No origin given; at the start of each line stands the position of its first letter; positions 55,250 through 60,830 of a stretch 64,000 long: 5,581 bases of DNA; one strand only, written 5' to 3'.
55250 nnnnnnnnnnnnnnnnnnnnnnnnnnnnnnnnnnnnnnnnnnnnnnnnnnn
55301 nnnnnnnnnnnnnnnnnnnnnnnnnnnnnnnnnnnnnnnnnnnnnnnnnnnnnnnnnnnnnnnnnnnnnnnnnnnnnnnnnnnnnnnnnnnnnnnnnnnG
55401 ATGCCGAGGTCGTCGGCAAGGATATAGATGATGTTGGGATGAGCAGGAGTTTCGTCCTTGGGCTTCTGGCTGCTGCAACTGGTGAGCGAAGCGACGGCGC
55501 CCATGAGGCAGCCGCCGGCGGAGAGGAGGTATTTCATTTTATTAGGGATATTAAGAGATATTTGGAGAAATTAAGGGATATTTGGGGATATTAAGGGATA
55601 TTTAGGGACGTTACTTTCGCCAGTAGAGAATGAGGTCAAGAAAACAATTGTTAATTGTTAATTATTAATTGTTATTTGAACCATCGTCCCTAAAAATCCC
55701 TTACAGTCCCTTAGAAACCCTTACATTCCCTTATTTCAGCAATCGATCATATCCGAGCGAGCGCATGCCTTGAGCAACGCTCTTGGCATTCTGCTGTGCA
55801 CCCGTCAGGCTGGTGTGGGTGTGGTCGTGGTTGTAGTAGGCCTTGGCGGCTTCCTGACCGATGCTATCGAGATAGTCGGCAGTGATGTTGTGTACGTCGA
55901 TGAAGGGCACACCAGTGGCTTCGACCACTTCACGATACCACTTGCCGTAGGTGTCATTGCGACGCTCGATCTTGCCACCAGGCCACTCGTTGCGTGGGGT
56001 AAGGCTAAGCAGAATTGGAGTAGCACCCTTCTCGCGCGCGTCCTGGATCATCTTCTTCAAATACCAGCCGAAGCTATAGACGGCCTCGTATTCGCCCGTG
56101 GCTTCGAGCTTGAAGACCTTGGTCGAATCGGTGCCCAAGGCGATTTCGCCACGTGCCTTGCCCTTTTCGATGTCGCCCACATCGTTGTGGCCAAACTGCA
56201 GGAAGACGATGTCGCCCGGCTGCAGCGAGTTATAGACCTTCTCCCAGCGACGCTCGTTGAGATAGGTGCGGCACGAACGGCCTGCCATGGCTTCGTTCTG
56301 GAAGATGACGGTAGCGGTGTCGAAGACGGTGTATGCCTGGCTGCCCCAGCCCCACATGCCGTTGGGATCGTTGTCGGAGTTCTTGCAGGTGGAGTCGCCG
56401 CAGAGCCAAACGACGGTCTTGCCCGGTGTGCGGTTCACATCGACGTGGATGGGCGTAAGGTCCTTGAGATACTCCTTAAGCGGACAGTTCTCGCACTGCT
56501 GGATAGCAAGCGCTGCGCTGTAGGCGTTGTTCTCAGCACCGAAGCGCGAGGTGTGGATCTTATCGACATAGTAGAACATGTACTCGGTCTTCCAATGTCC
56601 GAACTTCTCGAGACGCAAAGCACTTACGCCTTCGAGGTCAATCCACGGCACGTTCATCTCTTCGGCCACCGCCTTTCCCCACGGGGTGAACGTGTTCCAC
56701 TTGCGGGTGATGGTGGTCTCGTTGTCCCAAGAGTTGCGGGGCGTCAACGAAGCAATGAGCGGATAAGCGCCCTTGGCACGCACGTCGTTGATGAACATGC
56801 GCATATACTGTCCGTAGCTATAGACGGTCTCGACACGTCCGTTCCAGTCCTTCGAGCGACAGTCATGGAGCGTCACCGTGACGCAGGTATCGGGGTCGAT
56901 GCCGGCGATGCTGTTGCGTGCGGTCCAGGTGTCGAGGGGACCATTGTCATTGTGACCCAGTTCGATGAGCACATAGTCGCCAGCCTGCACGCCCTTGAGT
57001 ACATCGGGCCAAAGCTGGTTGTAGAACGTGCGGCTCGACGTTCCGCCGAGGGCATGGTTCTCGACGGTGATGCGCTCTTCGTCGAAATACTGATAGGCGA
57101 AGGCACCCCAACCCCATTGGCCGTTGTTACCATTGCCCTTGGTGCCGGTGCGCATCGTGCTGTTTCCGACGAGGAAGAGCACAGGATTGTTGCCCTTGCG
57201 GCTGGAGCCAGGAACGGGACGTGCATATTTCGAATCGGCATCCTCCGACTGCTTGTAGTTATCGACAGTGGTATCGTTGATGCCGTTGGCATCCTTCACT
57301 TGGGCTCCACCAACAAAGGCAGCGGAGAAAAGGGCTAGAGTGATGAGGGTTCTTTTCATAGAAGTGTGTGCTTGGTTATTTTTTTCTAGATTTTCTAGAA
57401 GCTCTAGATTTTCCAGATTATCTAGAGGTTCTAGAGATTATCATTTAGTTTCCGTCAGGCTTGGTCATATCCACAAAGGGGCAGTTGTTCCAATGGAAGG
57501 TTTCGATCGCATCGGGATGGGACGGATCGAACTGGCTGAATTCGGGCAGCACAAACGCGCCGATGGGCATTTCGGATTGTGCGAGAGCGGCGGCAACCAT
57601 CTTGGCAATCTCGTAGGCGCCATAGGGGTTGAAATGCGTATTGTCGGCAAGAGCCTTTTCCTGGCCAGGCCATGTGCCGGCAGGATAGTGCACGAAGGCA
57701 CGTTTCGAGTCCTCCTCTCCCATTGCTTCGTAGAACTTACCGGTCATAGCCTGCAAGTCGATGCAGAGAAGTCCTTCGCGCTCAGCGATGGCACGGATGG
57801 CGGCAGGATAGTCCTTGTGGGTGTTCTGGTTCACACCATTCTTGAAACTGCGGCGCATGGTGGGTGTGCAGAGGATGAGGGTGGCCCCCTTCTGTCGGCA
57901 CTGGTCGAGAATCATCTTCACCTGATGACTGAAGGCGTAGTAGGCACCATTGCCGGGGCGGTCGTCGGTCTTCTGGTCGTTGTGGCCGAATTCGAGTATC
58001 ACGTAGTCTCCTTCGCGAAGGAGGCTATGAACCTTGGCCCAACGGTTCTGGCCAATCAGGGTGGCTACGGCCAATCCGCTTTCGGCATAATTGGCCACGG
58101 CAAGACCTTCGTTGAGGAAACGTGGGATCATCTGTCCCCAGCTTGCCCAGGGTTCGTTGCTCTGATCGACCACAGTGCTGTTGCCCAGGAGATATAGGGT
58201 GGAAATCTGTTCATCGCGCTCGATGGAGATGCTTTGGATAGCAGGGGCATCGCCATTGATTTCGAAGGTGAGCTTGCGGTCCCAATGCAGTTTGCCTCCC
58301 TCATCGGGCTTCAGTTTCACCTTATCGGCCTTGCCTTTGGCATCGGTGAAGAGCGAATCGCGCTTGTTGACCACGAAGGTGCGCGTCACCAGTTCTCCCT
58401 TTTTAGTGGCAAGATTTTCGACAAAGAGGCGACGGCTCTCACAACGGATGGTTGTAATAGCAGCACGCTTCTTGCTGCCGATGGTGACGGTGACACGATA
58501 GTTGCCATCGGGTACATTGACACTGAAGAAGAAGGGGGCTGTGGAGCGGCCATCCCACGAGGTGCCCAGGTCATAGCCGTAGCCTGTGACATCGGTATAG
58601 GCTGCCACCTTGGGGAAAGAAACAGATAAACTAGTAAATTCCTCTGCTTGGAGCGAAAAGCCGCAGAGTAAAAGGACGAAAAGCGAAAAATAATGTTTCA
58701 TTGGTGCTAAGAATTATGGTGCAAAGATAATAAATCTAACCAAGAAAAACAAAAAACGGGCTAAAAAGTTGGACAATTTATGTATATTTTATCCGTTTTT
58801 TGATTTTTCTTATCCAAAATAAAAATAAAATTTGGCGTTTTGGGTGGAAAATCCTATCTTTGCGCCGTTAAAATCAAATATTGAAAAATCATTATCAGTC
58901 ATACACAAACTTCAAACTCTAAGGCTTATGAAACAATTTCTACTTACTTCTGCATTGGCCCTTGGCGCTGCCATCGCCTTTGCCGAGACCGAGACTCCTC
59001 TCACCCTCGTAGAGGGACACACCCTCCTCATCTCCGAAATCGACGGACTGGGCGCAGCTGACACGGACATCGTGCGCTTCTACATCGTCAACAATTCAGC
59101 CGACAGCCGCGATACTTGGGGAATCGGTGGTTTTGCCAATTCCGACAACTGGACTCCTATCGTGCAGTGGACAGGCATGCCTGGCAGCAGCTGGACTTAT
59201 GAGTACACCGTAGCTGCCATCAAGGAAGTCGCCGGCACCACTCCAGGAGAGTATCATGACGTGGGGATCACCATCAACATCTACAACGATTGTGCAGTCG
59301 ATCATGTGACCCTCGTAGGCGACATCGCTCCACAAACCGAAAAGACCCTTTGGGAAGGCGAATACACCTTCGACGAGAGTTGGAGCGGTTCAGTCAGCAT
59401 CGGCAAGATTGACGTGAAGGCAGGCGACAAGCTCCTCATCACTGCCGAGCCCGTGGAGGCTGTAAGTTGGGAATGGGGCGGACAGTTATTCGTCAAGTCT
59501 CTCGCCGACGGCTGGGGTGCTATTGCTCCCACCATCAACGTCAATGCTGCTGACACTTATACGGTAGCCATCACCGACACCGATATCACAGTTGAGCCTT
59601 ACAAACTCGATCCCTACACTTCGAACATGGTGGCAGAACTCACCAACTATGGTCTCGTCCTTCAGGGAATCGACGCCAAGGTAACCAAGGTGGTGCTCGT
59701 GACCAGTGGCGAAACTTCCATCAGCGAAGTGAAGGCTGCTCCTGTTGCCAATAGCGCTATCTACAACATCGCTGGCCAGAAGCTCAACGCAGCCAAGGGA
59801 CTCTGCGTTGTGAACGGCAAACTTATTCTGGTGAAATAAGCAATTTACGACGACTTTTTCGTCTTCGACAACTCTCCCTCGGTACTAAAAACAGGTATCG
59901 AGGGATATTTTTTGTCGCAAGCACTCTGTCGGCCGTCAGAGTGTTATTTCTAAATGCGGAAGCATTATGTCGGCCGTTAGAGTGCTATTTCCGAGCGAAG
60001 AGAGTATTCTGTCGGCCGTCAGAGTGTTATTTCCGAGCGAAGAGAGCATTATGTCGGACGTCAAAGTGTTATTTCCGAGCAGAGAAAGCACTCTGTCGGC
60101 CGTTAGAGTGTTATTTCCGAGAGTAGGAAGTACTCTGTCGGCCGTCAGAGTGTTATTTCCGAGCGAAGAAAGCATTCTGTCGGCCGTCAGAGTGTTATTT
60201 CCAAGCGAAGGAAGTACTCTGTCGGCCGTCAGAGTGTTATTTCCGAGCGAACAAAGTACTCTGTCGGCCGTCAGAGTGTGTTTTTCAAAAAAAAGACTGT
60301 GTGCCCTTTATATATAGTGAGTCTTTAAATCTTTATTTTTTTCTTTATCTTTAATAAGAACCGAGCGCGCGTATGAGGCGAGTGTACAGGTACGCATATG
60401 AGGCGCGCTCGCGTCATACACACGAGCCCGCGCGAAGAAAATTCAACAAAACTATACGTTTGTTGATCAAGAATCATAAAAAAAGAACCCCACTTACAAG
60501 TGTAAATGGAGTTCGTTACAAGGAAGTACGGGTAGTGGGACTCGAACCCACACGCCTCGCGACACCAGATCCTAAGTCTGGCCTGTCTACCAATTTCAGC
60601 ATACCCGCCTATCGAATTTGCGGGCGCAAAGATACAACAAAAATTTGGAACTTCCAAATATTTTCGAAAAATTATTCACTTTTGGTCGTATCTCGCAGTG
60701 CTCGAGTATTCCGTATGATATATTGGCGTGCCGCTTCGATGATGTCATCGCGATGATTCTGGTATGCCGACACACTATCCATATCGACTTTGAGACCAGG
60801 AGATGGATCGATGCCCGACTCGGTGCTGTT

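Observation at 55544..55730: Third structured element uses different words but the same architecture and core, which looks like arm-level covariation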

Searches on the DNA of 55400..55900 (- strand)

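Call 42: search_rna_families(source=window, start=55400, end=55900, threshold=evalue, max_evalue=10)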
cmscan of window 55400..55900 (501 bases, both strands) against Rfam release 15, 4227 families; matches with E-value up to 10: 7.
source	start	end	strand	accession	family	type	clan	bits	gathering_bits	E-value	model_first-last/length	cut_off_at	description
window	55582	55715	-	RF00659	mir-365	Gene; miRNA;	-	20.7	62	0.12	1-86/86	no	mir-365 microRNA precursor family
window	55559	55710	-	RF01461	rli24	Gene; sRNA;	-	20.3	100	0.24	1-158/158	no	Listeria sRNA rli22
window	55571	55726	+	RF01911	MIR2118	Gene; miRNA;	-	17.9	85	0.58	1-170/170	no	MIR2118 microRNA precursor family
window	55580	55713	+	RF00659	mir-365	Gene; miRNA;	-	17.3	62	0.97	1-86/86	no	mir-365 microRNA precursor family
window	55572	55723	+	RF04128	MIR8562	Gene; miRNA;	-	14.5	211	3.7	41-202/242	no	MIR8562 microRNA precursor family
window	55830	55883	+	RF00161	nos_TCE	Cis-reg;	-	13.8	60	9.4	1-64/64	no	Nanos 3' UTR translation control element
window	55604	55728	+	RF01468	rli32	Gene; sRNA;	-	13.6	100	2.9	1-147/147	no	Listeria sRNA rli32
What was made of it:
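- On Any Rfam family: Sub-threshold hits are generic long-hairpin models (miRNA precursors and two Listeria sRNAs) with E >= 0.12 (call 42).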

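Call 72: search_dna_similar(query=window:55520-55750:-, collection=phages, mode=distant, max_evalue=0.001, max_rows=15)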
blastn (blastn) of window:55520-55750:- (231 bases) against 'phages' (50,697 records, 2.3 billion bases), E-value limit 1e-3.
No match.

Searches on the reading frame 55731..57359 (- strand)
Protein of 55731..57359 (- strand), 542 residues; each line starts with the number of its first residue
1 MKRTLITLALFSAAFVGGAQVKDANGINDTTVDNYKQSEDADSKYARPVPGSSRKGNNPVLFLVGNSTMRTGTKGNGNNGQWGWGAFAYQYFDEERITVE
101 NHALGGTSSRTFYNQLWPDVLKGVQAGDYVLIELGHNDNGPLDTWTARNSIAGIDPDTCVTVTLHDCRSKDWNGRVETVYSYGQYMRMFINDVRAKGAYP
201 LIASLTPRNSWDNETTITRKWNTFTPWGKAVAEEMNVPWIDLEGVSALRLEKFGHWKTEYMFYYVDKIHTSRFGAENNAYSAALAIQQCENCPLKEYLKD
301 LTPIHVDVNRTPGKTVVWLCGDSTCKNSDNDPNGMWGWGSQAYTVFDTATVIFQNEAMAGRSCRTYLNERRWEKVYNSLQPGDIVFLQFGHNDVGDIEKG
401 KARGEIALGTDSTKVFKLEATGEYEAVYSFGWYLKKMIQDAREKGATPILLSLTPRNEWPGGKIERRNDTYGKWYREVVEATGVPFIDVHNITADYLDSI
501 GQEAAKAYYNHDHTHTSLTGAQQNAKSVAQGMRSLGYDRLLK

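Call 11: search_protein_families(library=pfam, proteins=[window:55731-57359:-])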
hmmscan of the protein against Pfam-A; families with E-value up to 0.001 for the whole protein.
window:55731-57359:- (542 aa): 2 families
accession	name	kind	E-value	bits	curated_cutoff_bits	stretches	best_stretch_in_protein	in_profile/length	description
PF13472.12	Lipase_GDSL_2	-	4.5e-24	86.4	32.9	2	321-521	3-176/178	GDSL-like Lipase/Acylhydrolase family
PF00657.28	Lipase_GDSL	-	1.8e-13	51.6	23.6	2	321-526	5-206/208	GDSL-like Lipase/Acylhydrolase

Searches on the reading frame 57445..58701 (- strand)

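Call 11: search_protein_families(library=pfam, proteins=[window:57445-58701:-])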
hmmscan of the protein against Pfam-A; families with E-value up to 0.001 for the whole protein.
window:57445-58701:- (418 aa): 2 families
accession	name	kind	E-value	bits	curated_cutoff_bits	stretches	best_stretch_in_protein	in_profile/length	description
PF13472.12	Lipase_GDSL_2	-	8.4e-15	56.1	32.9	1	172-361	2-175/178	GDSL-like Lipase/Acylhydrolase family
PF00657.28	Lipase_GDSL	-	5.1e-06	27.2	23.6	1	170-367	2-206/208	GDSL-like Lipase/Acylhydrolase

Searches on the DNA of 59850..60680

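Call 73: search_rna_families(source=window, start=59850, end=60680, threshold=evalue, max_evalue=1)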
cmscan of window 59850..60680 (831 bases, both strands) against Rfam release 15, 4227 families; matches with E-value up to 1: 11.
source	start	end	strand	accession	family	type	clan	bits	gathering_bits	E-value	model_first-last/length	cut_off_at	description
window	60527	60608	-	RF00005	tRNA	Gene; tRNA;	CL00001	56.4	29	2.3e-11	1-71/71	no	tRNA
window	60126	60202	+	RF04165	mir-2483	Gene; miRNA;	-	30.9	75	0.00068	1-80/80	no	mir-2483 microRNA precursor family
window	60132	60193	+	RF03879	mir-2831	Gene; miRNA;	-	29.6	90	0.0011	1-75/75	no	mir-2831 microRNA precursor family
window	60216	60277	+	RF03879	mir-2831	Gene; miRNA;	-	25.8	90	0.011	1-75/75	no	mir-2831 microRNA precursor family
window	60188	60301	+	RF04069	MIR6135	Gene; miRNA;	-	25.7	99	0.082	1-122/122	no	MIR6135 microRNA precursor family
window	60206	60287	+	RF03916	MIR400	Gene; miRNA;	-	24.3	83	0.018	1-103/103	no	MIR400 microRNA precursor family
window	60159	60252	+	RF03381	mir-2796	Gene; miRNA;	-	23.1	72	0.017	1-77/77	no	mir-2796 microRNA precursor family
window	60614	60661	-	RF04360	psbT-asRNA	Gene; antisense;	-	22.2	48.5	0.091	1-38/38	no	Plastid psbT antisense RNA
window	60089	60152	+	RF00753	mir-503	Gene; miRNA;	-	21.3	54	0.077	1-71/71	no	mir-503 microRNA precursor family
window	59907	60046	+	RF04098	MIR9471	Gene; miRNA;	-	19.6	150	0.2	1-135/135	no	MIR9471 microRNA precursor family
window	60079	60162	+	RF03237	MIR6425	Gene; miRNA;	-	19.5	142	0.32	1-125/125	no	MIR6425 microRNA precursor family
